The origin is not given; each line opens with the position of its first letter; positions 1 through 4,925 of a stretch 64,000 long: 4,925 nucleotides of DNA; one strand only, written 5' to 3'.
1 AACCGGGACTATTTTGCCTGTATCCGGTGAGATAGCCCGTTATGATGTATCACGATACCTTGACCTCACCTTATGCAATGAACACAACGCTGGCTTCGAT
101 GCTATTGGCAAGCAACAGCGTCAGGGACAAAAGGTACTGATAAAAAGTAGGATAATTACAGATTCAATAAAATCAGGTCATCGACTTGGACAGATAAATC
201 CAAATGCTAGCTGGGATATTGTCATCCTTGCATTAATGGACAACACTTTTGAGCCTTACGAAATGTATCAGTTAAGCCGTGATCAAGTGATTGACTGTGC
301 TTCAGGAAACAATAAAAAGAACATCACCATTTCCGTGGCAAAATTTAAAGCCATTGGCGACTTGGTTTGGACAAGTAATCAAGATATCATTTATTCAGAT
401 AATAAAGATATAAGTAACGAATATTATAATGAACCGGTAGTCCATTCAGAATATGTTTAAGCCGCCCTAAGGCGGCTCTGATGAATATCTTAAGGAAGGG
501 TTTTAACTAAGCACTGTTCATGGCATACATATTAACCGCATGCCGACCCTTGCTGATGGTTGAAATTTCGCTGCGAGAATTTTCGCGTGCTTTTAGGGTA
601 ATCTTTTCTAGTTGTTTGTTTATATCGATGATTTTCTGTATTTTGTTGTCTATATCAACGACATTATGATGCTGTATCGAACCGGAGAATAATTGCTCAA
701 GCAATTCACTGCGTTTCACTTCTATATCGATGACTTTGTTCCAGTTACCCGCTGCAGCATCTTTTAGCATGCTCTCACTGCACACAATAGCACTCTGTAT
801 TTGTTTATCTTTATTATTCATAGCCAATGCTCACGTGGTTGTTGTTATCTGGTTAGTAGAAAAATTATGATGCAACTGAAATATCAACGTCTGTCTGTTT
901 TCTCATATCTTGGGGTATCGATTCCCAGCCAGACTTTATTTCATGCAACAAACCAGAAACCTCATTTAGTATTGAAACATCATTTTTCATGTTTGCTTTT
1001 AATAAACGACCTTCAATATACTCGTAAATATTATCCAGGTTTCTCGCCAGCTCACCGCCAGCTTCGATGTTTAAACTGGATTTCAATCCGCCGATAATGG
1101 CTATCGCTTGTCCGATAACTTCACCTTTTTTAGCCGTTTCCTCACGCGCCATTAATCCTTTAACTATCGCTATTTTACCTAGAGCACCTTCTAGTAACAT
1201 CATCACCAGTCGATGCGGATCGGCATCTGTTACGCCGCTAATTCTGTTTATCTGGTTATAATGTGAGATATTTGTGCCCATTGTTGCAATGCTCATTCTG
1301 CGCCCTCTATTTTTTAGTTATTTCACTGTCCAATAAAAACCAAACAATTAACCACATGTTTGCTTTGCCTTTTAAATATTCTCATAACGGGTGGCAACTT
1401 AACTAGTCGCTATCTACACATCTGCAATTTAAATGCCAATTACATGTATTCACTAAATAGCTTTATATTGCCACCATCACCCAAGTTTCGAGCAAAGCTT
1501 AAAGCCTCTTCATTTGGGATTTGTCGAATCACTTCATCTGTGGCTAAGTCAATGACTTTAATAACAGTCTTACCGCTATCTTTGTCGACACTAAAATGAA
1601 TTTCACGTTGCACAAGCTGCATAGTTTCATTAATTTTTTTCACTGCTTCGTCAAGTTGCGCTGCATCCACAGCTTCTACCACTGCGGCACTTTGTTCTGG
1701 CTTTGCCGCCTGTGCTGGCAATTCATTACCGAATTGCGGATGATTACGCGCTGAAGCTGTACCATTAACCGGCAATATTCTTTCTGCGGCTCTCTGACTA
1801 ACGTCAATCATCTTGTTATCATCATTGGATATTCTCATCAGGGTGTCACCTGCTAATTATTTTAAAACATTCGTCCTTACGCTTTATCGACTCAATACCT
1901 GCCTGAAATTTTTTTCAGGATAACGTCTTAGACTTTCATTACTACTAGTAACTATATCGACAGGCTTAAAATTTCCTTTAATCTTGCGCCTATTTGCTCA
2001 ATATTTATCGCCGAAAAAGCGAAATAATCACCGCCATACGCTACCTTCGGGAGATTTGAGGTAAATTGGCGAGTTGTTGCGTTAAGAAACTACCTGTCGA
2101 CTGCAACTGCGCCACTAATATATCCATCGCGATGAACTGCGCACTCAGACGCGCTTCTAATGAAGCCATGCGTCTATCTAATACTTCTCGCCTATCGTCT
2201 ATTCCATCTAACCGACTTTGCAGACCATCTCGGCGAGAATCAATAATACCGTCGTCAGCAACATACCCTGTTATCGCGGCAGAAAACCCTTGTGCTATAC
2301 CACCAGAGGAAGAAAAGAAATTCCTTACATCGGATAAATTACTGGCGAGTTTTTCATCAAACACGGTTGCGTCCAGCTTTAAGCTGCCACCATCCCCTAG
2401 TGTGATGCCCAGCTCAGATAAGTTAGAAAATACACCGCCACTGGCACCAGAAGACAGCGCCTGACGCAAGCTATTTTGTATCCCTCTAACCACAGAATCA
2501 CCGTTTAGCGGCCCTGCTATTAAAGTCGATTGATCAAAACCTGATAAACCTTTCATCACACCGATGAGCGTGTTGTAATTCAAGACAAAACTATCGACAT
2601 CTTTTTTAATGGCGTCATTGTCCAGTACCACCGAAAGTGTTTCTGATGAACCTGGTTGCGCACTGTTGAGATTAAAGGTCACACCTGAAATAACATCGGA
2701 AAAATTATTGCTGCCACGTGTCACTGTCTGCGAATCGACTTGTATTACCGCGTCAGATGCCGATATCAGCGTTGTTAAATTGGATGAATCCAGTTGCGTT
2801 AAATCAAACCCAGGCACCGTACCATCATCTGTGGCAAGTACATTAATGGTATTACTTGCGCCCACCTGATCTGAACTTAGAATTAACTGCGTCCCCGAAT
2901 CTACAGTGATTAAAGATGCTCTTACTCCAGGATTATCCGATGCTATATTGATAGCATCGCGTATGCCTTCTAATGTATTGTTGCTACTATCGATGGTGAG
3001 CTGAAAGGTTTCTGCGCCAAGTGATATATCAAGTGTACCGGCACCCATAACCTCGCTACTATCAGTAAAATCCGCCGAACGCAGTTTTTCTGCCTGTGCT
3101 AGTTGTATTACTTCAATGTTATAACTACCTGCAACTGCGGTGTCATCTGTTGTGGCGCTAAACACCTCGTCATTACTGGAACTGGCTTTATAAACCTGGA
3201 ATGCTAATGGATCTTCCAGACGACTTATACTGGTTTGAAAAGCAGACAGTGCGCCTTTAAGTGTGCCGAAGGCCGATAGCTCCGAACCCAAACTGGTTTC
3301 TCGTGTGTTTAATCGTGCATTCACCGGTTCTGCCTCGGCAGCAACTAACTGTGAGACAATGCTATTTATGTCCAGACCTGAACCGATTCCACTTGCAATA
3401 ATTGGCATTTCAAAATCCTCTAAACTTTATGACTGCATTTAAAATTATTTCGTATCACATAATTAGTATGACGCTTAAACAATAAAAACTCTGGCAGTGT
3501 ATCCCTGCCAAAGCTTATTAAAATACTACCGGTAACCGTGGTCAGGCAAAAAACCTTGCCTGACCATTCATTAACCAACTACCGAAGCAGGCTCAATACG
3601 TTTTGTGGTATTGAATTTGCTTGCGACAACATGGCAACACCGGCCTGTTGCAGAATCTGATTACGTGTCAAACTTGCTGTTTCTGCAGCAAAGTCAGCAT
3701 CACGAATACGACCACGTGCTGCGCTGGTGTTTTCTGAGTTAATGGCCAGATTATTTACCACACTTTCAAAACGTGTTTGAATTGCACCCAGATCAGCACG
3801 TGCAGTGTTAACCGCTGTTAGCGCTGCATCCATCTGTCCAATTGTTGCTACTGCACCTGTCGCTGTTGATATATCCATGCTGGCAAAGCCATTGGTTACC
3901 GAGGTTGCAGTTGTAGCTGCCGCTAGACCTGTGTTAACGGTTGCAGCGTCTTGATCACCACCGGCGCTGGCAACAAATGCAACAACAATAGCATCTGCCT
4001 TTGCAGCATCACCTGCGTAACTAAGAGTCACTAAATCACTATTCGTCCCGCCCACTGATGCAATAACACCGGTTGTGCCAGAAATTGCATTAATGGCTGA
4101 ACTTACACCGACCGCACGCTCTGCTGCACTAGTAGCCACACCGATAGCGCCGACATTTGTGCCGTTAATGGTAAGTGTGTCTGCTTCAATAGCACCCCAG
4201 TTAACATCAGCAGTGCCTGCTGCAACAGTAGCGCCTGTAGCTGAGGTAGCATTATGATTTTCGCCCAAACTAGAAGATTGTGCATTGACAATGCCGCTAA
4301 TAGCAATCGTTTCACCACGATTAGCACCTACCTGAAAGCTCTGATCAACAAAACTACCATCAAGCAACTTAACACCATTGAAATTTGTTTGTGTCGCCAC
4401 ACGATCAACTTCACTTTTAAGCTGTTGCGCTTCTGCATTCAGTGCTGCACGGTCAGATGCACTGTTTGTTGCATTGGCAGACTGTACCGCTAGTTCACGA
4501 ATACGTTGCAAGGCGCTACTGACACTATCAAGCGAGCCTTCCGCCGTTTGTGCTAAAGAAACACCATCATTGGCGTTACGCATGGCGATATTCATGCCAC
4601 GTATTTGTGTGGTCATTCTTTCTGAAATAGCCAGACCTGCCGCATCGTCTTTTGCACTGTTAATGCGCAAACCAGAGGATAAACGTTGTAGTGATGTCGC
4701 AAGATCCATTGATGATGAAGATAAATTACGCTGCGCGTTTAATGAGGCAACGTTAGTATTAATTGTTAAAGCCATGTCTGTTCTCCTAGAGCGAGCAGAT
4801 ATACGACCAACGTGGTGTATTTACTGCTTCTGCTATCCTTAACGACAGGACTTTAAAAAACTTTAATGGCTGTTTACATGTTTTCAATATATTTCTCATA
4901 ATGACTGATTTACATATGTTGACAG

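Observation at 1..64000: Very high density of c-di-GMP and two-component genes inside a single flagellar locus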

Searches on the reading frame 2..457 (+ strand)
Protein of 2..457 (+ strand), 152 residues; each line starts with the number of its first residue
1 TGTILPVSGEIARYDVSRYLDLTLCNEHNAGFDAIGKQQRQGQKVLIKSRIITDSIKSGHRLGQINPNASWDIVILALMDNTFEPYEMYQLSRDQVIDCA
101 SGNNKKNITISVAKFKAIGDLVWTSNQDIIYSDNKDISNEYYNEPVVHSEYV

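Call 3: search_protein_families(library=pfam, proteins=[window:14-457:+], max_evalue=0.001)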
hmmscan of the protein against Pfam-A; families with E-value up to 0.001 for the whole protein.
window:14-457:+ (148 aa): 0 families

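Call 55: search_protein_families(library=pfam, proteins=[window:2-457:+], max_evalue=5)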
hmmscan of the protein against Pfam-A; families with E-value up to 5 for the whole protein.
window:2-457:+ (152 aa): 2 families
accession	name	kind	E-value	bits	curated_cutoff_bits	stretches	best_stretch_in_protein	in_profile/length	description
PF22522.2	DUF6998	-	0.0052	17.2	27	1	9-122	27-130/136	Family of unknown function (DUF6998)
PF17527.7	ALC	-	0.082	13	25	1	38-70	103-135/177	Phage ALC protein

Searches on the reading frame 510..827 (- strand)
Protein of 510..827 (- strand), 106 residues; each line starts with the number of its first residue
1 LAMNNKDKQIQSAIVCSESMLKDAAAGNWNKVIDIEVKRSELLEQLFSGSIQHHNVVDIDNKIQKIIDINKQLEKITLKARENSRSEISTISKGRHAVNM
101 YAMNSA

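Call 3: search_protein_families(library=pfam, proteins=[window:510-827:-], max_evalue=0.001)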
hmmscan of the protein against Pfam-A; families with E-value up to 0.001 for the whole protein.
window:510-827:- (106 aa): 1 family
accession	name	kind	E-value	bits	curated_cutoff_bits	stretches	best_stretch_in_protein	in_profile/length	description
PF05400.18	FliT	-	9.8e-10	39.5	29.5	1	20-101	1-85/85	Flagellar protein FliT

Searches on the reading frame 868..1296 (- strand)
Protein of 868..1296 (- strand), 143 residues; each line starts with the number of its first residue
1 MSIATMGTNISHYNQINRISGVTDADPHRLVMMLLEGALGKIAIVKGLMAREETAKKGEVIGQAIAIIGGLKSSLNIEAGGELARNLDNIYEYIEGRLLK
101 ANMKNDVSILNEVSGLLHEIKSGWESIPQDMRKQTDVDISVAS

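Call 3: search_protein_families(library=pfam, proteins=[window:868-1296:-], max_evalue=0.001)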
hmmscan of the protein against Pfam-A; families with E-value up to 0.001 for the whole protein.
window:868-1296:- (143 aa): 1 family
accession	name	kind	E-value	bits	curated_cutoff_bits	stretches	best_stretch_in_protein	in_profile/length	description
PF02561.19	FliS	-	7.9e-35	120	26.7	1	12-127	3-114/115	Flagellar protein FliS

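Call 35: find_homologous_proteins(query=window:868-1296:-, max_evalue=1e-30)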
Query window:868-1296:- (143 aa): 228 proteins with E <= 1e-30 among 256 candidates; the best 120 are listed.
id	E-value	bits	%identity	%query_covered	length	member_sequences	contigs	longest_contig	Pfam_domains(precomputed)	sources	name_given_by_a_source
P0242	5.6e-84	296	100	100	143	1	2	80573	PF02561.20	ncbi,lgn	-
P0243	2.8e-67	242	80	100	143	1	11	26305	PF02561.20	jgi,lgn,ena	-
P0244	3.3e-62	226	80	92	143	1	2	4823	PF02561.20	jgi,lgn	-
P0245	1.7e-61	224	78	92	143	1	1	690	PF02561.20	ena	-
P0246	7.5e-61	222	73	99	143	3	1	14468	PF02561.20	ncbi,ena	-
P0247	2.7e-59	217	71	100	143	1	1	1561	PF02561.20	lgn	-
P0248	3.1e-59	216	72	99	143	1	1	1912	PF02561.20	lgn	-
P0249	3.3e-59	216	72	100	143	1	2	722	PF02561.20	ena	-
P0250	3.6e-59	216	71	100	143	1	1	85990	PF02561.20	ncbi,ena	-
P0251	4.9e-59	216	71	100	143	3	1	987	PF02561.20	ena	-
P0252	6.1e-59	215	72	100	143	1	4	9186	PF02561.20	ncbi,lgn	-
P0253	6.5e-59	215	72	97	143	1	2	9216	PF02561.20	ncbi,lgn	-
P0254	1.2e-58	214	73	100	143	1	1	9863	PF02561.20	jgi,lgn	-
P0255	1.2e-58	214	73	97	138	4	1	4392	PF02561.20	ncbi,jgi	-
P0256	1.5e-58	214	71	100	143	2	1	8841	PF02561.20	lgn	-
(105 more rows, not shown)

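Call 39: find_encoding_contigs(protein=P0242, flank=10000, max_places=3)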
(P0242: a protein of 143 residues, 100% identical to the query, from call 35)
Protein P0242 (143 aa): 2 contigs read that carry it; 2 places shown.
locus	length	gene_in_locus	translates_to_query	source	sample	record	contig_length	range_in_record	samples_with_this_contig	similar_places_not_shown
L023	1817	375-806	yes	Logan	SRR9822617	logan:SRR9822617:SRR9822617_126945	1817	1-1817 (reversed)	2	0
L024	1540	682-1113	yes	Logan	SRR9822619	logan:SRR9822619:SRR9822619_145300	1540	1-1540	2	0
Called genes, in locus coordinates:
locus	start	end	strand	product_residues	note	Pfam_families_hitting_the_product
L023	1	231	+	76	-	?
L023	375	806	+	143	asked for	PF02561:FliS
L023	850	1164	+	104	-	PF05400:FliT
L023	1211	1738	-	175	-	-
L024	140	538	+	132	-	PF03646:FlaG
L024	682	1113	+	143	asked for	PF02561:FliS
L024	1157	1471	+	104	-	PF05400:FliT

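Call 61: find_encoding_contigs(protein=P0250, flank=10000, max_places=2)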
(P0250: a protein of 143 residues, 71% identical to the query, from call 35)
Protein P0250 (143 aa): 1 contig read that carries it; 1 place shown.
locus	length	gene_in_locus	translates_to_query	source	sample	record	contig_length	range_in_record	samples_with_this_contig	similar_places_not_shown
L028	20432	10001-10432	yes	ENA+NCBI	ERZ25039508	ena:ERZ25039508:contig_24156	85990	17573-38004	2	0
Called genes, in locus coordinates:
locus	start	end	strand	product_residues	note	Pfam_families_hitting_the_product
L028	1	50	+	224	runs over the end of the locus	PF02107:FlgH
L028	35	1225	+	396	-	PF02119:FlgI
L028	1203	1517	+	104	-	PF10135:Rod-binding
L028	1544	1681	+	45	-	-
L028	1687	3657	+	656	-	PF00460:Flg_bb_rod, PF22638:FlgK_D1, PF21158:flgK_1st_1 (weak), PF06429:Flg_bbr_C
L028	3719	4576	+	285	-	PF00669:Flagellin_N, PF00700:Flagellin_C (weak)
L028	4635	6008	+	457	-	PF13414:TPR_11 (faint), PF23914:TPR_CcmH_CycH (faint), PF00515:TPR_1 (faint), PF07719:TPR_2 (faint), PF13431:TPR_17 (faint), PF14559:TPR_19 (weak), PF00685:Sulfotransfer_1, PF13469:Sulfotransfer_3, +4 more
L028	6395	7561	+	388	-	PF00669:Flagellin_N, PF00700:Flagellin_C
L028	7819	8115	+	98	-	PF02465:FliD_N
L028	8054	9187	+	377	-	PF07196:Flagellin_IN (weak), PF07195:FliD_C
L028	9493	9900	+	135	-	PF03646:FlaG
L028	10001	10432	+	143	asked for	PF02561:FliS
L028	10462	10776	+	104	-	PF05400:FliT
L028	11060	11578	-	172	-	-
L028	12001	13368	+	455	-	PF00072:Response_reg, PF00158:Sigma54_activat, PF14532:Sigma54_activ_2, PF07724:AAA_2 (weak), PF07728:AAA_5 (weak), PF12840:HTH_20 (faint), PF25601:AAA_lid_14, PF02954:HTH_8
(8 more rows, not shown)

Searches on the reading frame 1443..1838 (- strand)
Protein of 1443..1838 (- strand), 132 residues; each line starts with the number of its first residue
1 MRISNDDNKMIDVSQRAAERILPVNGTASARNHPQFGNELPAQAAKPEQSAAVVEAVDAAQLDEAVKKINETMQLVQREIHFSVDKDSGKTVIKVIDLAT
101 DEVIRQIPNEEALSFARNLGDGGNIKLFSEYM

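Call 3: search_protein_families(library=pfam, proteins=[window:1443-1838:-], max_evalue=0.001)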
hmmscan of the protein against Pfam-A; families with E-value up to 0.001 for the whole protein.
window:1443-1838:- (132 aa): 1 family
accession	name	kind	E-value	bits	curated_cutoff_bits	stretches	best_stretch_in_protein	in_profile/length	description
PF03646.20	FlaG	-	1e-22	80.6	23.8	1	42-120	14-92/101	FlaG protein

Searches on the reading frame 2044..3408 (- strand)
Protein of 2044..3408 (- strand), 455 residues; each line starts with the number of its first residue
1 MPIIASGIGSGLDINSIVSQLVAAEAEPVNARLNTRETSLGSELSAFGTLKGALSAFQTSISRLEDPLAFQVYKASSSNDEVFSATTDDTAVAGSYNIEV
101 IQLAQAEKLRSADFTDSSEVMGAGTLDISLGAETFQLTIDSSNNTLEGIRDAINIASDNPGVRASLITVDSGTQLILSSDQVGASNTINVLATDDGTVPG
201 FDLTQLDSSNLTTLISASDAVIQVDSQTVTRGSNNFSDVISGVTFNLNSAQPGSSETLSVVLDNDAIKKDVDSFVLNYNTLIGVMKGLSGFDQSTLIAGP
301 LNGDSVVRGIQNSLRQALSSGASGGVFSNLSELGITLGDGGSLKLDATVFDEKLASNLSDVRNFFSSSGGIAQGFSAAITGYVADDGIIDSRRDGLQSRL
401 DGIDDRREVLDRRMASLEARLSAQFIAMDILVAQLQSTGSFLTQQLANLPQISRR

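Call 3: search_protein_families(library=pfam, proteins=[window:2044-3408:-], max_evalue=0.001)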
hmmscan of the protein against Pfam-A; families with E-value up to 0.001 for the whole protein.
window:2044-3408:- (455 aa): 3 families
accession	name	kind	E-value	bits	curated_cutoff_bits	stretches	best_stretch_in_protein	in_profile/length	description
PF07195.17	FliD_C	-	2.2e-53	181.5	25.4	1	217-437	1-236/236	Flagellar hook-associated protein 2 C-terminus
PF02465.23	FliD_N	-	1.2e-27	96.8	24.8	1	10-106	1-96/97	Flagellar hook-associated protein 2 N-terminus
PF07196.18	Flagellin_IN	-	1e-05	26.1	22.7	1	125-180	1-54/55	Flagellin hook IN motif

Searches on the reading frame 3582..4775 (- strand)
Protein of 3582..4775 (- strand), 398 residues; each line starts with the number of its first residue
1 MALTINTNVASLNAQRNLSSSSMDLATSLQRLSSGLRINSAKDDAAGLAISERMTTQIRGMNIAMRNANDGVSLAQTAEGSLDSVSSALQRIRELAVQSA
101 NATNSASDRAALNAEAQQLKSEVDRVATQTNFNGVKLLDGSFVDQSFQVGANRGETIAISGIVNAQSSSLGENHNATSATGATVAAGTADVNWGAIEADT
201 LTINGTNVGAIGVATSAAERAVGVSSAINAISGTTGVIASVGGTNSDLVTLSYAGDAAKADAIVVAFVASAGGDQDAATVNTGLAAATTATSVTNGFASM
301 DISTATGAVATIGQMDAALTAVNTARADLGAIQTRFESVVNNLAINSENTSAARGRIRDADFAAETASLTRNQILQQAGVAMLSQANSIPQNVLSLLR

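Call 3: search_protein_families(library=pfam, proteins=[window:3582-4775:-], max_evalue=0.001)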
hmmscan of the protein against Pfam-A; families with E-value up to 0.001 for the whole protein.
window:3582-4775:- (398 aa): 2 families
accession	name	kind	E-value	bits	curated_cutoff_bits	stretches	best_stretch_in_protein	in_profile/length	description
PF00669.25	Flagellin_N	-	3.1e-44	150.8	26.6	1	5-141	1-137/139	Bacterial flagellin N-terminal helical region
PF00700.27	Flagellin_C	-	1.6e-27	96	23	1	313-397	2-86/86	Bacterial flagellin C-terminal helical region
